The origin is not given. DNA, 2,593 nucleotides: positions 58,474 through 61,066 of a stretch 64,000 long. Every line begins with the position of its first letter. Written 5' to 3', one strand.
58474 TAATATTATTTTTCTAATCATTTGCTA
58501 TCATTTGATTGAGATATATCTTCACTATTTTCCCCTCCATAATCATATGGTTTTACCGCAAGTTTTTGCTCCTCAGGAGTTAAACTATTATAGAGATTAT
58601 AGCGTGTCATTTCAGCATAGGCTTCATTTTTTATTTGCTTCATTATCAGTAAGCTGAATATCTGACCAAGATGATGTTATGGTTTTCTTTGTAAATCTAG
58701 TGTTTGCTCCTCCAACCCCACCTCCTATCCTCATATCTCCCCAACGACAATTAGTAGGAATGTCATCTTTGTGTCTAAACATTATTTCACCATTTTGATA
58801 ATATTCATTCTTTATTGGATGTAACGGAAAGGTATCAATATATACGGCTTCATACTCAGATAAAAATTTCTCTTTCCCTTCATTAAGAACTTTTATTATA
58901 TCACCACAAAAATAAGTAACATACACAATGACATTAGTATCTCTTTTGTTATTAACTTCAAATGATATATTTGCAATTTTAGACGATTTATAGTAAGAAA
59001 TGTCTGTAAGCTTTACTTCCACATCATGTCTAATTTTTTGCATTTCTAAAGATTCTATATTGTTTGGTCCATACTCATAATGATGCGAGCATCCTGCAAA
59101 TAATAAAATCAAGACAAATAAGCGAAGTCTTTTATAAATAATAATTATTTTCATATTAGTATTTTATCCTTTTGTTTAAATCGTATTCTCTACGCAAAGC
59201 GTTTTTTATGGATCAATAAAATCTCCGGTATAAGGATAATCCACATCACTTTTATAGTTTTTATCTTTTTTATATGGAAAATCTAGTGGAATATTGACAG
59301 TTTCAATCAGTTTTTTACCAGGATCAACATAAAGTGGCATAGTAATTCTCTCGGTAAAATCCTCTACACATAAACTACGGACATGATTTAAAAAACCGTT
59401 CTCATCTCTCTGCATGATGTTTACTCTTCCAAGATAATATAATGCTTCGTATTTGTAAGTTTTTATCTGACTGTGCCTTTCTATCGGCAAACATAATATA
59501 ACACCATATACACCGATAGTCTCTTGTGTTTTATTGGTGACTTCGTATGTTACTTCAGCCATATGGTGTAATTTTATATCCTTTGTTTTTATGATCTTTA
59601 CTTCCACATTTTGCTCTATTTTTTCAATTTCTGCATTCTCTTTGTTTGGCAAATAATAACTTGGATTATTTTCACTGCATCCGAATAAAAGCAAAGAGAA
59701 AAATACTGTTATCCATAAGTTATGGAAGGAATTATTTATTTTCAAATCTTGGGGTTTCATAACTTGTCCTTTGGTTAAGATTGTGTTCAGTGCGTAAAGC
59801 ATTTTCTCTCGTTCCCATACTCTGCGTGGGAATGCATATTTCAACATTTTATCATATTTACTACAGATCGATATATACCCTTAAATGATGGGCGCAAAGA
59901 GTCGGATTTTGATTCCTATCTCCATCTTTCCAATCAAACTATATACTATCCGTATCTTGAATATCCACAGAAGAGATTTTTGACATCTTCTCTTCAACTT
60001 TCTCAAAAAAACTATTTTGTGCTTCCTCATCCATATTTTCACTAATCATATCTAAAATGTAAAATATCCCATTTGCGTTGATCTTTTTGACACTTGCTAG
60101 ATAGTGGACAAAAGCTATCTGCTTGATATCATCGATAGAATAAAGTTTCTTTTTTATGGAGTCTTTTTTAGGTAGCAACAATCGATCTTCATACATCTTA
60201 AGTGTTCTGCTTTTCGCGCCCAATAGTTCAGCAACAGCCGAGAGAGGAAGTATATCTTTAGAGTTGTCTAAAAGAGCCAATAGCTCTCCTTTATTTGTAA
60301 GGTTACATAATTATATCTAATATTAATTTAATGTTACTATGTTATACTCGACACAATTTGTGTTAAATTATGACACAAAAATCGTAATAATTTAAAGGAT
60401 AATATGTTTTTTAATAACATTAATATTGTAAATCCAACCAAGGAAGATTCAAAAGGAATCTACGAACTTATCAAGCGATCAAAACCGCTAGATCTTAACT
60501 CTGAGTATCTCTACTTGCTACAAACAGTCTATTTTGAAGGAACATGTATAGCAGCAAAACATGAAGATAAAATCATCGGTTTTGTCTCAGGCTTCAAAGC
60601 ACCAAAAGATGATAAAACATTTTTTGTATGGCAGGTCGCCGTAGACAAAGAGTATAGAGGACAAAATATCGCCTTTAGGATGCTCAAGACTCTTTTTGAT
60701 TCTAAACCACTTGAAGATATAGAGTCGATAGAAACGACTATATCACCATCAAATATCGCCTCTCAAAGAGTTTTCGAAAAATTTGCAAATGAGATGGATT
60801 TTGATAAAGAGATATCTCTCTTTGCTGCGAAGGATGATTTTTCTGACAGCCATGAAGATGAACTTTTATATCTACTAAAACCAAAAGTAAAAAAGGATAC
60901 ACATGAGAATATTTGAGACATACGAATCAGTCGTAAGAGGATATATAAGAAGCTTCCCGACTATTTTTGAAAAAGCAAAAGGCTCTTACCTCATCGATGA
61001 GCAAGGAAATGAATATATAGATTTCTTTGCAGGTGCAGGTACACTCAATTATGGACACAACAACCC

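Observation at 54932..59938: AT-rich accessory island of small envelope-targeted ORFs punctuated by repeats: candidate cassette / orphan-immunity-type array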

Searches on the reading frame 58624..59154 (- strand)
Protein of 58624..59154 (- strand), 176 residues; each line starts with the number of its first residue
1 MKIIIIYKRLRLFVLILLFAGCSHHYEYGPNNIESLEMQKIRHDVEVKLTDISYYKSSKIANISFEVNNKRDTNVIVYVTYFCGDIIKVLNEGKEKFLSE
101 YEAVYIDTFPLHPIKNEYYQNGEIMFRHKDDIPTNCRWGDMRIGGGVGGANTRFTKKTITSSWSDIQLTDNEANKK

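Call 7: search_protein_families(library=pfam, max_evalue=0.1, proteins=[window:58624-59154:-])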
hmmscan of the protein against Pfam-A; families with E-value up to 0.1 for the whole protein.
window:58624-59154:- (176 aa): 1 family
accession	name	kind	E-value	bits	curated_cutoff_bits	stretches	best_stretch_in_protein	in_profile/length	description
PF06397.17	Desulfoferrod_N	-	0.072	13.2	23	0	77-94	6-23/36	Desulfoferrodoxin, N-terminal domain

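Call 31: search_protein_families(library=ncbifam, max_evalue=0.1, proteins=[window:58624-59154:-])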
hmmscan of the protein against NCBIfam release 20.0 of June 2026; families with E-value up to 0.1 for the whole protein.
window:58624-59154:- (176 aa): 2 families
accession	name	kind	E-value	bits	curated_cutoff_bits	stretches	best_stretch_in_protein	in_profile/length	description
TIGR00319.1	desulf_FeS4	domain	0.015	15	36.05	1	77-94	7-24/34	desulfoferrodoxin FeS4 iron-binding domain-containing protein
NF045489.1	XrtG_Nterm_ext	equivalog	0.019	14.9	125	1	25-85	41-103/176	exosortase XrtG N-terminal extension domain-like protein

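Call 32: search_protein_families(library=phrogs, max_evalue=0.1, proteins=[window:58624-59154:-])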
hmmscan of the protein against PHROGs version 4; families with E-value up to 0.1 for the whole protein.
window:58624-59154:- (176 aa): 1 family
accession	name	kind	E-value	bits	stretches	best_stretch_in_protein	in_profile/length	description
phrog_9195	-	unknown function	0.046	14.9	1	70-106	68-104/131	-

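Call 33: search_protein_families(library=padloc, max_evalue=0.1, proteins=[window:58624-59154:-])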
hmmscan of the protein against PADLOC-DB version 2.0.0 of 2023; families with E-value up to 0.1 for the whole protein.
window:58624-59154:- (176 aa): 0 families

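Call 45: find_encoding_contigs(protein=window:58624-59154:-, flank=10000, max_places=10)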
Protein window:58624-59154:- (176 aa): no gene with exactly this product is on record in the collection.

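Call 90: predict_structure(alignment_id=A6)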
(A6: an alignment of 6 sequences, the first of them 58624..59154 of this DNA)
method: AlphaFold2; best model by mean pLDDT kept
length: 176 residues; sequences in the alignment: 6
mean_pLDDT: 68.3   pTM: 0.61
mean pLDDT of the five models: 68.3, 61.0, 59.9, 58.2, 56.8
residues with pLDDT >= 90: 13; 70-90: 83; 50-70: 44; < 50: 36
segments of 3 or more residues with pLDDT < 50: 21-32, 110-119, 143-149, 171-176
pLDDT, mean of each block of 10 residues (from residue 1): 63 65 41 55 83 83 90 79 74 85 77 45 81 56 42 83 78 38
secondary structure, 60 per line:
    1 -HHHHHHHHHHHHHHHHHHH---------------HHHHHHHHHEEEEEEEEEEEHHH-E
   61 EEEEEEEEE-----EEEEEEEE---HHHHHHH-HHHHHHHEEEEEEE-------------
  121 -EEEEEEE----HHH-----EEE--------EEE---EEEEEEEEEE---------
elements in order: H2-20 H36-44 E45-55 E60-69 E75-82 H86-92 H94-100 E101-107 E122-128 E141-143 E152-154 E158-167

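Call 93: fold_search(model_id=the predicted structure, library=pdb)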
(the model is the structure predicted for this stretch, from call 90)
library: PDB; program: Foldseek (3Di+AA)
matches with E <= 10: 417; with E <= 0.001: 0
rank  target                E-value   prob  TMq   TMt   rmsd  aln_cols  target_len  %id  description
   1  7dda                  2.1e-01  0.69  0.26  0.35   7.9       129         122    7  Envelope protein VP37 a crystal structure from White Spot Syndrome Virus (released 2021-06-23)
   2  9leg_B                2.6e-01  0.51  0.30  0.15  15.1       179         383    9  AMO complex (released 2026-02-04)
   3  6cxh_A                2.8e-01  0.57  0.31  0.16  15.1       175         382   13  Crystal structure of particulate methane monooxygenase from Methylomicrobium alcaliphilum 20Z (released 2018-05-16)
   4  4jo5                  3.1e-01  0.21  0.24  0.25  13.4       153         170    8  CBM3a-L domain with flanking linkers from scaffoldin cipA of cellulosome of Clostridium thermocellum (released 2013-07-17)
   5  1tza_A                3.6e-01  0.60  0.29  0.37   7.4       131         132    9  X-ray structure of Northeast Structural Genomics Consortium target SoR45 (released 2004-07-27)
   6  7f0o_A                3.6e-01  0.23  0.16  0.19  12.9        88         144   11  Crystal structure of selenomethionine-labeled isomerase NsrQ (released 2022-04-20)
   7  1tza_B                4.1e-01  0.35  0.25  0.32   7.6       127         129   13  X-ray structure of Northeast Structural Genomics Consortium target SoR45 (released 2004-07-27)
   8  2v94_A                6.4e-01  0.38  0.16  0.28   7.3        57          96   19  Crystal structure of P. abyssi RPS24 (released 2008-04-29)
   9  8xrx_E                6.4e-01  0.38  0.28  0.09  10.7       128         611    8  The crystal structure of a GH3 enzyme CcBgl3B with glucose and gentiobiose (released 2024-04-10)
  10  1f13_A                7.1e-01  0.30  0.27  0.08  11.2       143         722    9  RECOMBINANT HUMAN CELLULAR COAGULATION FACTOR XIII (released 1998-08-12)
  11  21ji_A                7.1e-01  0.28  0.24  0.07  11.6       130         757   10  Crystal structure of isoprimeverose-producing enzyme from Phaeoacremonium minimum (released 2026-04-08)
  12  7f13_B                7.1e-01  0.14  0.16  0.19  13.1        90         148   13  Crystal structure of isomerase Dcr3 (released 2022-04-20)
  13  9pxf_A                8.4e-01  0.25  0.29  0.14  17.0       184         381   10  Ammonia monooxygenase in native membranes from N. briensis (released 2026-01-28)
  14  3abz_D                8.9e-01  0.35  0.26  0.06  10.9       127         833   11  Crystal structure of Se-Met labeled Beta-glucosidase from Kluyveromyces marxianus (released 2010-08-11)
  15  8xrt_D                8.9e-01  0.20  0.25  0.08  11.2       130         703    7  The crystal structure of a GH3 enzyme CcBgl3B (released 2024-04-10)
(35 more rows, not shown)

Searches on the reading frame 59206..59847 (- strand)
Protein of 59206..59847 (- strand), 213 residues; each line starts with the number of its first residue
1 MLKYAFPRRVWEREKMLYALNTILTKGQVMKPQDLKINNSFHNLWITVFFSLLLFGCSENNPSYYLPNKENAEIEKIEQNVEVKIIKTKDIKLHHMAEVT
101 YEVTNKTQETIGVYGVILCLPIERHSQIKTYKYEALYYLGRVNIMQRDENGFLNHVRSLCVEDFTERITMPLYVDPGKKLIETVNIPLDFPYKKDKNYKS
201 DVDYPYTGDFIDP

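Call 7: search_protein_families(library=pfam, max_evalue=0.1, proteins=[window:59206-59847:-])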
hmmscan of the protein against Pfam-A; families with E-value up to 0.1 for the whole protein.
window:59206-59847:- (213 aa): 1 family
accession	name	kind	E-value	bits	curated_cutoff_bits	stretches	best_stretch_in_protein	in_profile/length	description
PF12912.12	N_NLPC_P60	-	0.052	14.1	25.4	0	48-89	3-44/118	NLPC_P60 stabilising domain, N term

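Call 31: search_protein_families(library=ncbifam, max_evalue=0.1, proteins=[window:59206-59760:-])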
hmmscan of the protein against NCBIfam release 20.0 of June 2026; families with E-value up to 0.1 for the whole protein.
window:59206-59760:- (184 aa): 1 family
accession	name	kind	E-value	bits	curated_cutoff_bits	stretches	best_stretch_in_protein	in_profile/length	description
NF002251.0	PRK01172.1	equivalog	0.065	11.4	891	1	50-152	393-486/674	ATP-dependent DNA helicase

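Call 32: search_protein_families(library=phrogs, max_evalue=0.1, proteins=[window:59206-59760:-])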
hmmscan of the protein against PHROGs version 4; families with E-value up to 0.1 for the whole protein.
window:59206-59760:- (184 aa): 1 family
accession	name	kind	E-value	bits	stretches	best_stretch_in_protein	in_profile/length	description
phrog_9078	-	unknown function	0.045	14.5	1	18-78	10-71/115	-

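Call 33: search_protein_families(library=padloc, max_evalue=0.1, proteins=[window:59206-59760:-])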
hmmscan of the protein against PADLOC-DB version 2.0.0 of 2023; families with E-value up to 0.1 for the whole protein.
window:59206-59760:- (184 aa): 0 families

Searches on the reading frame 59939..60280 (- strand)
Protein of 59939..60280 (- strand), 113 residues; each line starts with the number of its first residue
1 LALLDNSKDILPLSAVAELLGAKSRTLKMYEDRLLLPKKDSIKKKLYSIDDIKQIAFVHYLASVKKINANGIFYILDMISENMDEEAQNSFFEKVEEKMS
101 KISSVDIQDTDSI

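Call 7: search_protein_families(library=pfam, max_evalue=0.1, proteins=[window:59939-60280:-])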
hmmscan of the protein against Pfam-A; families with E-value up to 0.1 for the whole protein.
window:59939-60280:- (113 aa): 3 families
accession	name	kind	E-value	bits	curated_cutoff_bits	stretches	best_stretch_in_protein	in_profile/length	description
PF13411.12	MerR_1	-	3.1e-07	30.9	21.6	1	13-69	3-59/69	MerR HTH family regulatory protein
PF23307.1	SAM_KIDINS220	-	0.01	16.1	27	1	39-71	11-43/90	Kinase D-interacting substrate of 220 kDa-like, SAM domain-like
PF17950.7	SpmSyn_N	-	0.091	13.4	25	0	66-109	42-86/96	S-adenosylmethionine decarboxylase N -terminal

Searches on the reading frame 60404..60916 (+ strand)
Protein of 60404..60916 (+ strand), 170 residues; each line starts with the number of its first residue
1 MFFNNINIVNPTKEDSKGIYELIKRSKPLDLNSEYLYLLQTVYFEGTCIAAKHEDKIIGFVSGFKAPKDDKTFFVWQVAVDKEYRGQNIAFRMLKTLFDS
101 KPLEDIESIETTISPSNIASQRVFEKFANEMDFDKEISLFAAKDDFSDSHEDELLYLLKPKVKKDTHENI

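Call 13: search_protein_families(library=pfam, max_evalue=1, proteins=[window:60404-60916:+])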
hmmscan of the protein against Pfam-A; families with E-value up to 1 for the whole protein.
window:60404-60916:+ (170 aa): 6 families
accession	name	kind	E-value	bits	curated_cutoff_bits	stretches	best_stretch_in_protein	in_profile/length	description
PF00583.31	Acetyltransf_1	-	2.7e-15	57.1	20.7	1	19-127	4-114/116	Acetyltransferase (GNAT) family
PF13508.13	Acetyltransf_7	-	3.9e-08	34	27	1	46-126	3-79/84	Acetyltransferase (GNAT) domain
PF13302.13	Acetyltransf_3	-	1.1e-05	26.6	25.4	1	48-126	55-134/138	Acetyltransferase (GNAT) domain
PF13673.13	Acetyltransf_10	-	3.2e-05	24.4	23.6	1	47-127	32-105/128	Acetyltransferase (GNAT) domain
PF14542.12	Acetyltransf_CG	-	0.067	13.8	30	1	57-99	11-51/80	GCN5-related N-acetyl-transferase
PF13527.13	Acetyltransf_9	-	0.18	12.2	25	1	71-99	71-99/127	Acetyltransferase (GNAT) domain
